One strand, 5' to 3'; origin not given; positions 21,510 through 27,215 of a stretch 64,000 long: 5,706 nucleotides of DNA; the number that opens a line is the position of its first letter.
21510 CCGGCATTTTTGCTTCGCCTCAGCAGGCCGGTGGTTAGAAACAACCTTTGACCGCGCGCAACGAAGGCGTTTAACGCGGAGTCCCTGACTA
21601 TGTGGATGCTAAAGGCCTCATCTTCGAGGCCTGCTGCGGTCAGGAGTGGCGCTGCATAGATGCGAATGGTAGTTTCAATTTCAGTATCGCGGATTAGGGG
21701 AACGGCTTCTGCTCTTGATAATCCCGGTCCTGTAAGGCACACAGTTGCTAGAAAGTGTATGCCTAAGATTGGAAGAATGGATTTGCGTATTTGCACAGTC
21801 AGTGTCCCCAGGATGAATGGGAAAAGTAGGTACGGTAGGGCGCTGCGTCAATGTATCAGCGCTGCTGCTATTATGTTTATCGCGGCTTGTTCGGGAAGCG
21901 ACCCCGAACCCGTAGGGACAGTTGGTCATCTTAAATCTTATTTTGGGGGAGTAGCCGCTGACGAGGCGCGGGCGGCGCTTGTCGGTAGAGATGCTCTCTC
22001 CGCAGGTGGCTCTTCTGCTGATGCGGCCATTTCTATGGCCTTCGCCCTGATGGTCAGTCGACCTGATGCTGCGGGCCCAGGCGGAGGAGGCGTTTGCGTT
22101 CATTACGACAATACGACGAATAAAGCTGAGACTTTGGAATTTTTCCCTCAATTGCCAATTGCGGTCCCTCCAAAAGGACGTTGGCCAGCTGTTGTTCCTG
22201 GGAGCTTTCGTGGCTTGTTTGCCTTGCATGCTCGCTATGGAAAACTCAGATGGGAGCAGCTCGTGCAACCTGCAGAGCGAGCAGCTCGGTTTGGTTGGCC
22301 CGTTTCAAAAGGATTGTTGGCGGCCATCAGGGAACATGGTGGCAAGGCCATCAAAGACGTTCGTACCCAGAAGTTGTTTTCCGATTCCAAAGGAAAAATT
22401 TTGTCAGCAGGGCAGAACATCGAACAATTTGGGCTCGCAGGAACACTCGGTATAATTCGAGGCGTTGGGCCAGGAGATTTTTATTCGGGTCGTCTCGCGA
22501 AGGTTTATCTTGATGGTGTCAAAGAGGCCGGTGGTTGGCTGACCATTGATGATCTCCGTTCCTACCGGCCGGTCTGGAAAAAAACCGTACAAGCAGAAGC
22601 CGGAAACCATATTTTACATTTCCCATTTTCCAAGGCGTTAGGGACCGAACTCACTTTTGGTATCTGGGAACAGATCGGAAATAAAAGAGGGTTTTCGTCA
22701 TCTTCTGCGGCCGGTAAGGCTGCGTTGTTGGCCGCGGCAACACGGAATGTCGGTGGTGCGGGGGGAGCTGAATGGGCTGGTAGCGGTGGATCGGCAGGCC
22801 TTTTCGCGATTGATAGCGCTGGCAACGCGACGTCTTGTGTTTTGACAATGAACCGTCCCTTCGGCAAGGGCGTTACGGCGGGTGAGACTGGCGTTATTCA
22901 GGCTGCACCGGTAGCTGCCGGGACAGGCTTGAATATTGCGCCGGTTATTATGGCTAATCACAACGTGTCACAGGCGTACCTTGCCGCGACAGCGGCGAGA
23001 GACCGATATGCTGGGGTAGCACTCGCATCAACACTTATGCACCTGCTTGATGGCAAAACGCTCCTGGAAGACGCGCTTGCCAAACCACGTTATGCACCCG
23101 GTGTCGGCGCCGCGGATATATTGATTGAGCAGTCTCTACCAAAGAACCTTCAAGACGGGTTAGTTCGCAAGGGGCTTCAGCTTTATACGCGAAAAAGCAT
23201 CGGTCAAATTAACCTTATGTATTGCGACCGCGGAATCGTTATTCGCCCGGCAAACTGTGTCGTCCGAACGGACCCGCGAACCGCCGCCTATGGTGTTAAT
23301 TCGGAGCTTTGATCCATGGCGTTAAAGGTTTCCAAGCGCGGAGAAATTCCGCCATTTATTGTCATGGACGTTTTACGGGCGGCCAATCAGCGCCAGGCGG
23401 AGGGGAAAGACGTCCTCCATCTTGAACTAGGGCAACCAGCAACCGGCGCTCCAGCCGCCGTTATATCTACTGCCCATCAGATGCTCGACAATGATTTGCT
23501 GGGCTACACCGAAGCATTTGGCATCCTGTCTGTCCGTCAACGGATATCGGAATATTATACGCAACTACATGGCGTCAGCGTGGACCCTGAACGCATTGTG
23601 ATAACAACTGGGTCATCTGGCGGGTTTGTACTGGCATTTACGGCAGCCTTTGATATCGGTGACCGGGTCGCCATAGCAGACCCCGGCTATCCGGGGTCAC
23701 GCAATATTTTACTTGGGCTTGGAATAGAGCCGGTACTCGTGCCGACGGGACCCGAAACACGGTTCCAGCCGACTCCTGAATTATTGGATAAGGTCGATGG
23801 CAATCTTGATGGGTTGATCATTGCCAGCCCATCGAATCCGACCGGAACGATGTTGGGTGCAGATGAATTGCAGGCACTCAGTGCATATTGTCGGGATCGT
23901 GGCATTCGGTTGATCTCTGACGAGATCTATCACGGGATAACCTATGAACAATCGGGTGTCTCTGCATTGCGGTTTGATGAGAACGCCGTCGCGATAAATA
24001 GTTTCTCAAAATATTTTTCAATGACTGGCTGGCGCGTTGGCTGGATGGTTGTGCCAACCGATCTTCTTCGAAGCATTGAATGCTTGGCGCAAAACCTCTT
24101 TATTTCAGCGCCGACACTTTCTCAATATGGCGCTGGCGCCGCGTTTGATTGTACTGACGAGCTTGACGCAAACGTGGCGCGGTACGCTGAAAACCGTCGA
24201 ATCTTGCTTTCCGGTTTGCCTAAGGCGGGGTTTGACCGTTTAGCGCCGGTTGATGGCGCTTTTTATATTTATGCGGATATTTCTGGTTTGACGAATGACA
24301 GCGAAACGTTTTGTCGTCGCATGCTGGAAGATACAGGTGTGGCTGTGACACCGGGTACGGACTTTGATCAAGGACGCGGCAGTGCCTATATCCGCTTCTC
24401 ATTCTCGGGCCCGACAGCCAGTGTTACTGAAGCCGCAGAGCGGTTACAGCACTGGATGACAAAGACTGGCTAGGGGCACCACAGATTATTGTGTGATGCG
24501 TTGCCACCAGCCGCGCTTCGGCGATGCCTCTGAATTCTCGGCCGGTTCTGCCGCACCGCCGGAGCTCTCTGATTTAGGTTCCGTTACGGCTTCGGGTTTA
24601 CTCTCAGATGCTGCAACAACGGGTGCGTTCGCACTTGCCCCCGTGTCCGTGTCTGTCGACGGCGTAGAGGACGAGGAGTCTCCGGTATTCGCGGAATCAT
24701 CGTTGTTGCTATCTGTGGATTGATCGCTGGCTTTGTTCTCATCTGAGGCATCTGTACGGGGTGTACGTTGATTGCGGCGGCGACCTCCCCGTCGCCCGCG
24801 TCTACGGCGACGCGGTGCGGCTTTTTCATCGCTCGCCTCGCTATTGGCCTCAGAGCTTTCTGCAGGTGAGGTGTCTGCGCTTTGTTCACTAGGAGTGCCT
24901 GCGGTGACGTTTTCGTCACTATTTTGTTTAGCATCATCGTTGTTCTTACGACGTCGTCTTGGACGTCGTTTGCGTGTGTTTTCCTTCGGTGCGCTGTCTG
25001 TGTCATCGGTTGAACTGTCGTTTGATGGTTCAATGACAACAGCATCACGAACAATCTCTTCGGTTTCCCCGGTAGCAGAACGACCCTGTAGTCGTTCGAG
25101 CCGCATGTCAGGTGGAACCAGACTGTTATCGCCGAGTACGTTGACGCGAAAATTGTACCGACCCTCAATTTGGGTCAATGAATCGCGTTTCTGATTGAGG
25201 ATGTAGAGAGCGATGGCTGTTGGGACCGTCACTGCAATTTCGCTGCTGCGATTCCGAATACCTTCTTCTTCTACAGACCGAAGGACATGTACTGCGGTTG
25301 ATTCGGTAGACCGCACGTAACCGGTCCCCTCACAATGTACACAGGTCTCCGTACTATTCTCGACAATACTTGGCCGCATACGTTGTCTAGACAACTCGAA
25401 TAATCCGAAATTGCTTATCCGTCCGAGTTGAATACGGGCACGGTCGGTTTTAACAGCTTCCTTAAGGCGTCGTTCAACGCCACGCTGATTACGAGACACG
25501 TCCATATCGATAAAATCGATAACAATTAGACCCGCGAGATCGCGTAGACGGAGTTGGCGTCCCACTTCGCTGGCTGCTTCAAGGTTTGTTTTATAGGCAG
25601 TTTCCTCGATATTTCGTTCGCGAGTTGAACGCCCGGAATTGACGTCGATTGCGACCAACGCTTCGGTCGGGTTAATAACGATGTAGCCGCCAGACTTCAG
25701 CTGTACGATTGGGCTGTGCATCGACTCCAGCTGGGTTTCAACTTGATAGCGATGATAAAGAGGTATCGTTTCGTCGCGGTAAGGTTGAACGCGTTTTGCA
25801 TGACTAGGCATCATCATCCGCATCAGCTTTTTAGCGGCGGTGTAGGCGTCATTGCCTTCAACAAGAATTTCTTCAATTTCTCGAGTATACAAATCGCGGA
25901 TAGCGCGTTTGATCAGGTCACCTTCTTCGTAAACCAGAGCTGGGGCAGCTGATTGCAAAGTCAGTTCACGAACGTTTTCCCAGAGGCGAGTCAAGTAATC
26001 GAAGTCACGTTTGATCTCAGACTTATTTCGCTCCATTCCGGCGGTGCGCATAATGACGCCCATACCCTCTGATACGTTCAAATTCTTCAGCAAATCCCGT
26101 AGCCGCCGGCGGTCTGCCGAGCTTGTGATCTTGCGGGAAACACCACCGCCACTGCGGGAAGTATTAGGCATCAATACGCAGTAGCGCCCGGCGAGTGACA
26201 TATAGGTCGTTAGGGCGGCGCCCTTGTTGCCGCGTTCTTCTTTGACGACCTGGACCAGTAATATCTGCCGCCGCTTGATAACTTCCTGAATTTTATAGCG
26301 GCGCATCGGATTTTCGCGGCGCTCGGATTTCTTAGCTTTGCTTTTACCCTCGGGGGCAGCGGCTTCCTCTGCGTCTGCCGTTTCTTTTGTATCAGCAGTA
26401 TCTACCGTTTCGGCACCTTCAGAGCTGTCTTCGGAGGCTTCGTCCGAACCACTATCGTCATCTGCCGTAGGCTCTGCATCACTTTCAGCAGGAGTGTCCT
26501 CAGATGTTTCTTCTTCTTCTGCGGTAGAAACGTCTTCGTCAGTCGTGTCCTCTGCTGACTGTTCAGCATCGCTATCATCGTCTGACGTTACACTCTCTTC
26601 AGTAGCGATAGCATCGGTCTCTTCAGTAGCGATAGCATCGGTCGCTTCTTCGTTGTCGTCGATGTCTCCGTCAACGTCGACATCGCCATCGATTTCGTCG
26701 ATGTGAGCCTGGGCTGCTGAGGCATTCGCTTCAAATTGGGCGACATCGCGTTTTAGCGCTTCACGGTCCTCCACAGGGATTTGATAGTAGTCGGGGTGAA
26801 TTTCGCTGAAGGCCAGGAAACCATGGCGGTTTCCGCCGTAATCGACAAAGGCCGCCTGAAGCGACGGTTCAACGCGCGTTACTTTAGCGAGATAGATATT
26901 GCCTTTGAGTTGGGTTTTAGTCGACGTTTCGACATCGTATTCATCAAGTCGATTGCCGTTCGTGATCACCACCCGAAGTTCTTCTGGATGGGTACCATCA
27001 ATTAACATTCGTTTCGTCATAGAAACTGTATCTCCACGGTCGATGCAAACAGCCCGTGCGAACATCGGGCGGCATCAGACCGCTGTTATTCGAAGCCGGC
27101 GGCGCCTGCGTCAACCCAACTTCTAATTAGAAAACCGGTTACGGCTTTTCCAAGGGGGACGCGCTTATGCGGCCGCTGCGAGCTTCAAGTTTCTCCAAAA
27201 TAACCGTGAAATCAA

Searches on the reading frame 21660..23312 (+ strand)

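Call 60: search_protein_families(library=pfam, proteins=[window:21660-23312:+], max_evalue=0.00001)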
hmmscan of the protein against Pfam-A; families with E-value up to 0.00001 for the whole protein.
window:21660-23312:+ (550 aa): 1 family
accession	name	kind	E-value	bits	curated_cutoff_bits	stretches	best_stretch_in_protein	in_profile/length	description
PF01019.26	G_glu_transpept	-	3.7e-50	171.7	27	1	111-322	2-226/512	Gamma-glutamyltranspeptidase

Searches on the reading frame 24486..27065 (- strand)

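Call 60: search_protein_families(library=pfam, proteins=[window:24486-27065:-], max_evalue=0.00001)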
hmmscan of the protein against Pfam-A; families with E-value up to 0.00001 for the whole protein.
window:24486-27065:- (859 aa): 2 families
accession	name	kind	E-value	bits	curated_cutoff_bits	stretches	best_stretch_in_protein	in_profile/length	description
PF10150.14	RNase_E_G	-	1.9e-98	329.6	25.5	1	290-563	1-270/270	Ribonuclease E/G family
PF20833.2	RNase_E_G_Thio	-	1.6e-30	105.5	26.8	1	574-658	1-85/86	RNase E/G, Thioredoxin-like domain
